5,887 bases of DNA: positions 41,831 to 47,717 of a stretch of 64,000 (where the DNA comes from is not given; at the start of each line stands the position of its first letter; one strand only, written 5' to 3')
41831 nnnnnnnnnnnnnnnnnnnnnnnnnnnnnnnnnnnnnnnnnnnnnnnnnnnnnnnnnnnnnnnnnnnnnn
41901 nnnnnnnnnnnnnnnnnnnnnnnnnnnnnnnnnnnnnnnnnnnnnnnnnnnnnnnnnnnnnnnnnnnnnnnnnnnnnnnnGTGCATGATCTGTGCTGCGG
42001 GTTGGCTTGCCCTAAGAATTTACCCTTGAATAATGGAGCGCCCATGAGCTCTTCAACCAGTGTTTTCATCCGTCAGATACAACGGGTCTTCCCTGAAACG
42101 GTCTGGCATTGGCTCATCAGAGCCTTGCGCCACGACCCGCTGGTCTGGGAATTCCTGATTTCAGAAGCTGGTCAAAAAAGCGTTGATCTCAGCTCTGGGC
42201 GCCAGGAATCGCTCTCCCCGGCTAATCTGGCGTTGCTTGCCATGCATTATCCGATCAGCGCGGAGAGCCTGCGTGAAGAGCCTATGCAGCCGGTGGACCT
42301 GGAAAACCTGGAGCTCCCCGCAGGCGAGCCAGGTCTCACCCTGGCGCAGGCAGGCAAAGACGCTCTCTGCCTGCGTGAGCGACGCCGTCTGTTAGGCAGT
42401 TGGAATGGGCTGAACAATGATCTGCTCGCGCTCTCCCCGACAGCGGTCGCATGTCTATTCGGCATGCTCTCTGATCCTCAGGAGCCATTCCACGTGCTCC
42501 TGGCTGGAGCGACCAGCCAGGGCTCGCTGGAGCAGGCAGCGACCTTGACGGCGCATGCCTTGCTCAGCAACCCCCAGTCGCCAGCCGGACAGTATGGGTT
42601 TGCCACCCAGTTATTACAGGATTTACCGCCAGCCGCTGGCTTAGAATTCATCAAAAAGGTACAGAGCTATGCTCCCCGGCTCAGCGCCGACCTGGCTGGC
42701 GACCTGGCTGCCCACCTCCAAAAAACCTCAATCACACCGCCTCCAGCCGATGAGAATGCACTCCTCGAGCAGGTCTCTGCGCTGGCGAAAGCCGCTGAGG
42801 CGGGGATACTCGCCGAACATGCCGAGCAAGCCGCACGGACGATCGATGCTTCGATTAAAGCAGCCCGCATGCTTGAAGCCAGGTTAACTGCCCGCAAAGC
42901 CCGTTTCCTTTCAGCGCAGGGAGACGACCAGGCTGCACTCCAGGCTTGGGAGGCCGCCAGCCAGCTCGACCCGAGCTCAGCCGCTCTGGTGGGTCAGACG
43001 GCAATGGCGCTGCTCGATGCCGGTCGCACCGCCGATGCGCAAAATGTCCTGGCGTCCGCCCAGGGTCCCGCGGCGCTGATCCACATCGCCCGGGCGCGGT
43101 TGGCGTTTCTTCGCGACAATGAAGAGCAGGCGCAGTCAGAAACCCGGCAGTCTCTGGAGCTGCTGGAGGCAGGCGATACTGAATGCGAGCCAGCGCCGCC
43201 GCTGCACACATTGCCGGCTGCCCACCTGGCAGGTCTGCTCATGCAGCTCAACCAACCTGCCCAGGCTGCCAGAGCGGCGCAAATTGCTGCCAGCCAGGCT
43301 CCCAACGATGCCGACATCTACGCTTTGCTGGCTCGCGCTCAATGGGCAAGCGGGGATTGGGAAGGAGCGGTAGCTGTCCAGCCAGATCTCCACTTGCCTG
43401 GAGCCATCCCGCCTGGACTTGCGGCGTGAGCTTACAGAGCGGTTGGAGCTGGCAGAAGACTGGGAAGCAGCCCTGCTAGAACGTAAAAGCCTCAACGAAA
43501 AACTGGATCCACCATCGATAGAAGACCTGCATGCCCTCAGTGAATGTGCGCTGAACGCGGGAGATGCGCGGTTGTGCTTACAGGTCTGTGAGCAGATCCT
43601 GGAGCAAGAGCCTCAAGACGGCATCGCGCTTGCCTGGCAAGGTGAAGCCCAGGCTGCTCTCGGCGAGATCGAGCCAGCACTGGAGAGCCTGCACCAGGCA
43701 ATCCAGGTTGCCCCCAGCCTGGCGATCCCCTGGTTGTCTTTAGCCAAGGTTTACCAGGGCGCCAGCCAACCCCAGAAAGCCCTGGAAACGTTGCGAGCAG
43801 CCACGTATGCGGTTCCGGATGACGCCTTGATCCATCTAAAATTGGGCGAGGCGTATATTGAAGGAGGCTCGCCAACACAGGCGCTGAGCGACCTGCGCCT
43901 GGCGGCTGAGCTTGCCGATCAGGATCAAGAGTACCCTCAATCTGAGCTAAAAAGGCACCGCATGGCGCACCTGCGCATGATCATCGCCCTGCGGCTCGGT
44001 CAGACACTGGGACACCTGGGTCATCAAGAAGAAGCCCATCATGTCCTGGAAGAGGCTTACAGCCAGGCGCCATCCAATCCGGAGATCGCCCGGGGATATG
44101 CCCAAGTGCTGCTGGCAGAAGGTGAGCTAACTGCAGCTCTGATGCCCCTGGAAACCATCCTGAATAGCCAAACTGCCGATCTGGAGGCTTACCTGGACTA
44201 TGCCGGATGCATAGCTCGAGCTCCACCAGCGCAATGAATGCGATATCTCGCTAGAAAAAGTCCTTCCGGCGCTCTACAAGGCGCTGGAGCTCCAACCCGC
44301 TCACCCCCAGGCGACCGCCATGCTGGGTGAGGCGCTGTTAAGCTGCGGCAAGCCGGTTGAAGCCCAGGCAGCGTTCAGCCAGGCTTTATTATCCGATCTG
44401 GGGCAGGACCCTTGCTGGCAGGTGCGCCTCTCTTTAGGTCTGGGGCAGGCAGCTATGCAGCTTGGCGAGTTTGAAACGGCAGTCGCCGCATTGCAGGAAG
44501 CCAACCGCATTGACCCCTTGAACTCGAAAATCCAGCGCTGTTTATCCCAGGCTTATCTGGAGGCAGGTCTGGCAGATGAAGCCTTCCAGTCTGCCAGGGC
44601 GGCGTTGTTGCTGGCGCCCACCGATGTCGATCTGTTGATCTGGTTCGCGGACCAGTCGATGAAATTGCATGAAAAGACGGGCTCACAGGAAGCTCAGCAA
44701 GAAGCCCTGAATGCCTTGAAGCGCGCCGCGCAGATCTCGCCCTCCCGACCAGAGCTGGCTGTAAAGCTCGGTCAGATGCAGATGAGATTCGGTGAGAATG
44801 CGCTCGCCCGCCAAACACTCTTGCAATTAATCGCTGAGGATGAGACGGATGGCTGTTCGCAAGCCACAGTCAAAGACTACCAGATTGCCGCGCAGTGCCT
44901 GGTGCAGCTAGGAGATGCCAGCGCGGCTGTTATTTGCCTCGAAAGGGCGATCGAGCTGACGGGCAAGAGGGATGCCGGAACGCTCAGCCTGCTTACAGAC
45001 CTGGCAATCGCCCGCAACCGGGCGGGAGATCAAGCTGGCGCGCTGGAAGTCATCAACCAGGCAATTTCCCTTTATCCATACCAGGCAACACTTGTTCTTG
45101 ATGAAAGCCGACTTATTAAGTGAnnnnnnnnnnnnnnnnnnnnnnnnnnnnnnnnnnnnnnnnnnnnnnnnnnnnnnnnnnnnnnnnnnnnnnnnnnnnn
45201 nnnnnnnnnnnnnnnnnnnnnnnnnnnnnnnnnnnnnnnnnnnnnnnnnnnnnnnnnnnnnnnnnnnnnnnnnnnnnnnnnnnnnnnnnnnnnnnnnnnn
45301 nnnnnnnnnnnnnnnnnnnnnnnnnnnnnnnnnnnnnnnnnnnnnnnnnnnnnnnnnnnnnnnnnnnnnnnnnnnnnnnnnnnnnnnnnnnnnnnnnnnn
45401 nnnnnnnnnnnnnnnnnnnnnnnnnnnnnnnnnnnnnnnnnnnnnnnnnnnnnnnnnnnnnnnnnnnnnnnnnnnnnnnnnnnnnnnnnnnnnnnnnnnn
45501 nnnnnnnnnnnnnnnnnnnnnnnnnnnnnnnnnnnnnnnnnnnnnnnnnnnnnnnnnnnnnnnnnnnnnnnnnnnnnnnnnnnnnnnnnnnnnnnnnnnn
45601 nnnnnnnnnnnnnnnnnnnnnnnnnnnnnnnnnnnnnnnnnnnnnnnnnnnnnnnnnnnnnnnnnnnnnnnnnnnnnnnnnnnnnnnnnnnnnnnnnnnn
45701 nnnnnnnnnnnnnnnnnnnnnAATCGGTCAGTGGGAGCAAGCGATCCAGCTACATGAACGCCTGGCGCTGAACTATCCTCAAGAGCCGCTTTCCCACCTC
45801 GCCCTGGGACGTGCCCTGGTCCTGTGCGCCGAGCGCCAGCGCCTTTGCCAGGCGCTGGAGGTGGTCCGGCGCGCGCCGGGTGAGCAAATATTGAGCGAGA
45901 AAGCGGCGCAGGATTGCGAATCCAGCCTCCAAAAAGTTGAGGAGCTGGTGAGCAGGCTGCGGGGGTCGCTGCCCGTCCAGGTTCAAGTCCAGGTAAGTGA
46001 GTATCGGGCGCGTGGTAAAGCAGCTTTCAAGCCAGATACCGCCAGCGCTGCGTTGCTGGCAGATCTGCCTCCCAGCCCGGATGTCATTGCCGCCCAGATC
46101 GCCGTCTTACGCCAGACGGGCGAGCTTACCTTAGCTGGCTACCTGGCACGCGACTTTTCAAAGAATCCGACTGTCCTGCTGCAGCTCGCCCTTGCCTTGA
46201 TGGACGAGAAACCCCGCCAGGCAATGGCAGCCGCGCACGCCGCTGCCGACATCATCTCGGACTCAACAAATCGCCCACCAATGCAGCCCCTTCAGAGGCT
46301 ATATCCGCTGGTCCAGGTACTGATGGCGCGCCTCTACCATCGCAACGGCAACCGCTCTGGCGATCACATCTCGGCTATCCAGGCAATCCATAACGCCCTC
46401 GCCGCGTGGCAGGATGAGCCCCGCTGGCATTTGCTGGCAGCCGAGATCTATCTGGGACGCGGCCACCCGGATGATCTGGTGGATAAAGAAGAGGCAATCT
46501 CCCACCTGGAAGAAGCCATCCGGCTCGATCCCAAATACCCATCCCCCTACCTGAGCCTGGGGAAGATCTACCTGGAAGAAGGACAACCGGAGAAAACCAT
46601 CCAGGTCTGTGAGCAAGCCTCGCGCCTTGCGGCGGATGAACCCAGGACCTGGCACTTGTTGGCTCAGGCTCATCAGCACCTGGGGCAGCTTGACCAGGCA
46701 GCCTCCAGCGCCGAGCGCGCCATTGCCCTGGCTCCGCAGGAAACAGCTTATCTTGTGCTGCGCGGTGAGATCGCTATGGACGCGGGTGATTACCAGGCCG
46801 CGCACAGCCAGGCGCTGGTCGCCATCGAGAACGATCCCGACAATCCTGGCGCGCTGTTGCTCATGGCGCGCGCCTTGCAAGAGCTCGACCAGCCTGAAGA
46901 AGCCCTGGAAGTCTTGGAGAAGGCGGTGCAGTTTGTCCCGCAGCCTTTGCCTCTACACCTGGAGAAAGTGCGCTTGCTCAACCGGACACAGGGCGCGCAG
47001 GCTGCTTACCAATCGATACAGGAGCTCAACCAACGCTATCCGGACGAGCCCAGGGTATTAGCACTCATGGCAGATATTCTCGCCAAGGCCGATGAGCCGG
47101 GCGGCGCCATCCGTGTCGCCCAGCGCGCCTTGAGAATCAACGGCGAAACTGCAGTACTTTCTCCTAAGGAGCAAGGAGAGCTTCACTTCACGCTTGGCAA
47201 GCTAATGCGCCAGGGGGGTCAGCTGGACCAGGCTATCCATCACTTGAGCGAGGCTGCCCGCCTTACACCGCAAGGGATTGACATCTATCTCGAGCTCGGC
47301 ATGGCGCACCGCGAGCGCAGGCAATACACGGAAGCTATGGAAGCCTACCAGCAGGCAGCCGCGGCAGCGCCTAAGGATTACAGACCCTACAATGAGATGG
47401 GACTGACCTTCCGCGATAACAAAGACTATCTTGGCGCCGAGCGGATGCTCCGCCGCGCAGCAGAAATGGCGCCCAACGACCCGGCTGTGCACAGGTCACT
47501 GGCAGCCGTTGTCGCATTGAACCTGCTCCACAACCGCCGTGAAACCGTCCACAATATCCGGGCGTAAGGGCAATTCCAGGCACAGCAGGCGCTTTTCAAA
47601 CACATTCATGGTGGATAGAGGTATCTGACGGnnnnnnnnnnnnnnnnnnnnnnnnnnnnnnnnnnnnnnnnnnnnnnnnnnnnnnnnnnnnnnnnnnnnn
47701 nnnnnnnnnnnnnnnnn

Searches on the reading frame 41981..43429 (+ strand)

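Call 8: search_protein_families(library=pfam, proteins=[window:41981-43429:+])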
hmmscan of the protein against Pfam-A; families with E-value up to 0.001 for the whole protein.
window:41981-43429:+ (482 aa): 3 families
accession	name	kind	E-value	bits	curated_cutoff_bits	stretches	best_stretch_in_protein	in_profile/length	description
PF14559.12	TPR_19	-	2.7e-05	24.8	25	1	420-465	1-46/68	Tetratricopeptide repeat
PF13428.12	TPR_14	-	5e-05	24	23.5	0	415-453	6-44/44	Tetratricopeptide repeat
PF07719.23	TPR_2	-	0.00039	20.8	27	0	306-332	7-33/34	Tetratricopeptide repeat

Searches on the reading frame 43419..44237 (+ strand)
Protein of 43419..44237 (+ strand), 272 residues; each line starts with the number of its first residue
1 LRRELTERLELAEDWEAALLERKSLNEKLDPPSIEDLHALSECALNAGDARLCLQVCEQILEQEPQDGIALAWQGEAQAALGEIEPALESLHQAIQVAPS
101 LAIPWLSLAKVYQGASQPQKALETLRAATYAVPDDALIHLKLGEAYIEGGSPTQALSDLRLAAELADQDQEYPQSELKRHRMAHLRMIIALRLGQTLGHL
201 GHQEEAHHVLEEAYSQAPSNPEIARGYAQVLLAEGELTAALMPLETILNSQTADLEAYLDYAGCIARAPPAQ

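Call 8: search_protein_families(library=pfam, proteins=[window:43419-44237:+])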
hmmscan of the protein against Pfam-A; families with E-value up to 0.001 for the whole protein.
window:43419-44237:+ (272 aa): 17 families
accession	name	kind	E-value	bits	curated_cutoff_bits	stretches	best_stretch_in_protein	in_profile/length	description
PF13432.12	TPR_16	-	4.9e-14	52.9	32.7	2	107-169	2-64/65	Tetratricopeptide repeat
PF07719.23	TPR_2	-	8.5e-14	50.9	27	0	192-220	6-34/34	Tetratricopeptide repeat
PF14559.12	TPR_19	-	2.9e-13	50.4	25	1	204-257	8-60/68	Tetratricopeptide repeat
PF13428.12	TPR_14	-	1.1e-12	47.7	23.5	1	191-230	5-44/44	Tetratricopeptide repeat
PF13431.12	TPR_17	-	2.1e-11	43.6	24.4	0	57-85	2-30/34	Tetratricopeptide repeat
PF13414.12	TPR_11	-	1.7e-10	40.8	26.8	1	75-113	1-39/42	TPR repeat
PF23914.1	TPR_CcmH_CycH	-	4.1e-10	40.2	42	1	193-259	56-125/158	Cytochrome c-type biogenesis protein H TPR domain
PF13181.12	TPR_8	-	7.5e-10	38.6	25.7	0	191-220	5-34/34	Tetratricopeptide repeat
PF25058.1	ARM_TT21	-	3.1e-09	37.4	27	1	132-257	3-130/155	Tetratricopeptide repeat protein 21 ARM repeat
PF00515.34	TPR_1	-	1.4e-08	34.6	27.8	0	71-100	4-33/34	Tetratricopeptide repeat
PF12895.13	ANAPC3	-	1e-07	32.6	27.2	0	23-91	14-79/82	Anaphase-promoting complex, cyclosome, subunit 3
PF13174.12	TPR_6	-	2e-07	31.6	26.3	0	73-99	5-31/33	Tetratricopeptide repeat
PF13371.12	TPR_9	-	1e-06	29.1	35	0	41-100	2-61/73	Tetratricopeptide repeat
PF13429.12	TPR_15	-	1.9e-06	28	26.2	1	76-241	121-268/280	Tetratricopeptide repeat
PF13424.12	TPR_12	-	2.1e-06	28.3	30.1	0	69-128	11-71/77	Tetratricopeptide repeat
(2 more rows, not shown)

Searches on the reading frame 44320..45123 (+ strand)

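Call 8: search_protein_families(library=pfam, proteins=[window:44320-45123:+])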
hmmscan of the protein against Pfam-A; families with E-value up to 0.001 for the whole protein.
window:44320-45123:+ (267 aa): 12 families
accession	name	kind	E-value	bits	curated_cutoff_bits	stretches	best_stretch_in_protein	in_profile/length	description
PF13428.12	TPR_14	-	9e-19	66.5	23.5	1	36-77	2-43/44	Tetratricopeptide repeat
PF07719.23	TPR_2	-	1.6e-17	62.5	27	0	40-68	6-34/34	Tetratricopeptide repeat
PF13181.12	TPR_8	-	1.3e-15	56.5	25.7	0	40-66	6-32/34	Tetratricopeptide repeat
PF13432.12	TPR_16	-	4.2e-14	53.1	32.7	1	39-101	1-63/65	Tetratricopeptide repeat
PF14559.12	TPR_19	-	1.6e-13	51.2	25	2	127-176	8-57/68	Tetratricopeptide repeat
PF23914.1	TPR_CcmH_CycH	-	4.3e-12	46.6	42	1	123-177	63-120/158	Cytochrome c-type biogenesis protein H TPR domain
PF13414.12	TPR_11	-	5.3e-12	45.7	26.8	1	42-83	1-42/42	TPR repeat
PF00515.34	TPR_1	-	2.4e-10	40.2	27.8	0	40-66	6-32/34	Tetratricopeptide repeat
PF13371.12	TPR_9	-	2.2e-09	37.6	35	0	190-217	35-62/73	Tetratricopeptide repeat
PF13424.12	TPR_12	-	3.1e-07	30.9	30.1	1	191-252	10-75/77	Tetratricopeptide repeat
PF13174.12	TPR_6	-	3e-05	24.8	26.3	0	39-60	4-25/33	Tetratricopeptide repeat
PF14561.12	TPR_20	-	0.00059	20.5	25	0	123-178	1-56/90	Tetratricopeptide repeat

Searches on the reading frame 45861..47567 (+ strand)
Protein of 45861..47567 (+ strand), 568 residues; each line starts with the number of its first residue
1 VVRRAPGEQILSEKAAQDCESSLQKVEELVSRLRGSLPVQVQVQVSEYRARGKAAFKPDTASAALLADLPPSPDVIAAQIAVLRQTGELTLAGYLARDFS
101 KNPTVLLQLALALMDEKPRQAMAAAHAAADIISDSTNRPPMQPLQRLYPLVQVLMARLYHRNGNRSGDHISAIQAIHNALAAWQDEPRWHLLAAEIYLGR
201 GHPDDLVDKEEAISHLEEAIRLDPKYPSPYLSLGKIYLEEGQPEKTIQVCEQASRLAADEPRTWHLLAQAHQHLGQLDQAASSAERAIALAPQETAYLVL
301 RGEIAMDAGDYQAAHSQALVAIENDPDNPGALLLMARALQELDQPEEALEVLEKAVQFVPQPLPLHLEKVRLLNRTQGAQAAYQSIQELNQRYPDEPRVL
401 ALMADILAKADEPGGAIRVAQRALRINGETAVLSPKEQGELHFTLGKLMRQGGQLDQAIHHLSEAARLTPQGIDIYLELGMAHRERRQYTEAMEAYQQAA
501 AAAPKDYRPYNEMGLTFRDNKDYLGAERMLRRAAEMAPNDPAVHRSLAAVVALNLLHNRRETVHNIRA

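Call 82: search_protein_families(library=pfam, max_evalue=0.00001, proteins=[window:45861-47567:+])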
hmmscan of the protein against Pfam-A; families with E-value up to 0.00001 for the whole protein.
window:45861-47567:+ (568 aa): 19 families
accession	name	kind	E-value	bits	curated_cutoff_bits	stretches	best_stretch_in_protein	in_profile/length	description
PF07719.23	TPR_2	-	4.7e-36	120.3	27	0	262-293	2-33/34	Tetratricopeptide repeat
PF14559.12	TPR_19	-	9.4e-33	112.8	25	3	210-269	8-67/68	Tetratricopeptide repeat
PF13181.12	TPR_8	-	4.3e-31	104.8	25.7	0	262-293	2-33/34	Tetratricopeptide repeat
PF13428.12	TPR_14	-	1.9e-29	99.6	23.5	0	329-371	1-43/44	Tetratricopeptide repeat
PF13431.12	TPR_17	-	2.7e-27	93.1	24.4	0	320-350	4-34/34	Tetratricopeptide repeat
PF13414.12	TPR_11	-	8.6e-27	93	26.8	2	210-241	11-42/42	TPR repeat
PF00515.34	TPR_1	-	1.3e-26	91.7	27.8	0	474-505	2-33/34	Tetratricopeptide repeat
PF13432.12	TPR_16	-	6.5e-25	87.6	32.7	2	445-506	3-64/65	Tetratricopeptide repeat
PF13424.12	TPR_12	-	1.8e-19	70.1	30.1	0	230-292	6-76/77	Tetratricopeptide repeat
PF23914.1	TPR_CcmH_CycH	-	4.6e-17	62.7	42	0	322-425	43-149/158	Cytochrome c-type biogenesis protein H TPR domain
PF12895.13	ANAPC3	-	2.8e-15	56.8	27.2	1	277-355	5-82/82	Anaphase-promoting complex, cyclosome, subunit 3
PF25062.1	ARM_TT21_N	-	1.2e-13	51.8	40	1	251-373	86-212/222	Tetratricopeptide repeat protein 21 N-terminal ARM repeat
PF13176.12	TPR_7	-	3e-13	49.1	27.9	0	263-294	1-32/36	Tetratricopeptide repeat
PF12569.14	NatA_aux_su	-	7.9e-13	48.6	33.3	0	184-256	184-255/515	N-terminal acetyltransferase A, auxiliary subunit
PF13371.12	TPR_9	-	7e-12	45.6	35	1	234-296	2-64/73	Tetratricopeptide repeat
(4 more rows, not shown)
